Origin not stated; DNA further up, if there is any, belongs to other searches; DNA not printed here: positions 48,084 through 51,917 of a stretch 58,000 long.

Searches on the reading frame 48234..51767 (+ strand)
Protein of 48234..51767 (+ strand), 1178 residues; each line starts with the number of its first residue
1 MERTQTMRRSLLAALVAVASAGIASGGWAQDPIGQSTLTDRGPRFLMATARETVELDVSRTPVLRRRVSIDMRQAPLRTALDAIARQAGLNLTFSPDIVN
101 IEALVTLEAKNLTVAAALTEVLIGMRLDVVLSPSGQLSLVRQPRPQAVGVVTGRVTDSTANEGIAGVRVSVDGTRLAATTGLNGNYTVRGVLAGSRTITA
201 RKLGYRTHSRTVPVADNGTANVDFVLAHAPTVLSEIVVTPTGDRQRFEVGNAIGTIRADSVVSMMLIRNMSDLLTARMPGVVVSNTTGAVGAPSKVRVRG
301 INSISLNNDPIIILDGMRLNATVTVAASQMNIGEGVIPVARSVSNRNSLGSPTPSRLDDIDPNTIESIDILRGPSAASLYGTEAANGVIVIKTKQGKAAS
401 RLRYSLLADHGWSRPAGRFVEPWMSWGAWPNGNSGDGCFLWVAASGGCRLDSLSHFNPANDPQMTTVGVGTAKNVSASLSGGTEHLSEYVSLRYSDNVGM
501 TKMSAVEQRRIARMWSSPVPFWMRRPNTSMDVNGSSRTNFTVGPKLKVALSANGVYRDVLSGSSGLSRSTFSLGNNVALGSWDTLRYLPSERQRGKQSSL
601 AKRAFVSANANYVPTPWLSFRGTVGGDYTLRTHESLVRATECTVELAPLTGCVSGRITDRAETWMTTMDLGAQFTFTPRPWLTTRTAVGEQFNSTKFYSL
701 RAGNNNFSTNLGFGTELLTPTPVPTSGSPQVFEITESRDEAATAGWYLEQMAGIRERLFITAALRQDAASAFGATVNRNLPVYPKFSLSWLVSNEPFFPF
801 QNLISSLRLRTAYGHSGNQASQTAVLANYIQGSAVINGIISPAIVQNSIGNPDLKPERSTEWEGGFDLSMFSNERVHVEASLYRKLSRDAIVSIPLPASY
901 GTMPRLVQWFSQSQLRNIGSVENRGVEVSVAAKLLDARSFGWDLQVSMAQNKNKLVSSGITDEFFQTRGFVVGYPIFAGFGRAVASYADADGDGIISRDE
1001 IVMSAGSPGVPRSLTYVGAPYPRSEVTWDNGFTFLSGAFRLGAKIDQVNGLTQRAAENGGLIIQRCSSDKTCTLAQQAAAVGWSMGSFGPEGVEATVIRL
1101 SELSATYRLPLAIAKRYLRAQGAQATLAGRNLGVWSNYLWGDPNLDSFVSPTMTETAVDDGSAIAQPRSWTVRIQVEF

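Call 28: search_protein_families(library=pfam, proteins=[window:48234-51767:+], max_evalue=0.001)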
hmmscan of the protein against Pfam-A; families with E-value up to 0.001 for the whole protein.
window:48234-51767:+ (1178 aa): 6 families
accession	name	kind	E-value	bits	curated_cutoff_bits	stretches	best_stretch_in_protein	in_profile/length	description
PF00593.30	TonB_dep_Rec_b-barrel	-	1.7e-24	88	27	1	575-975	32-362/436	TonB dependent receptor-like, beta-barrel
PF13715.12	CarbopepD_reg_2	-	2.6e-15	56.6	32.2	1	151-238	1-88/88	CarboxypepD_reg-like domain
PF13620.12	CarboxypepD_reg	-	1.2e-14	54.8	32.3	1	151-226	2-81/82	Carboxypeptidase regulatory-like domain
PF07715.20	Plug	-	1.3e-13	51.9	23.9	1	253-388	9-107/107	TonB-dependent Receptor Plug Domain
PF07660.19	STN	-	6.8e-08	32.6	28.4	0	65-99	13-47/52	Secretin and TonB N terminus short domain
PF14905.12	OMP_b-brl_3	-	0.00019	21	27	0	848-968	207-310/408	Outer membrane protein beta-barrel family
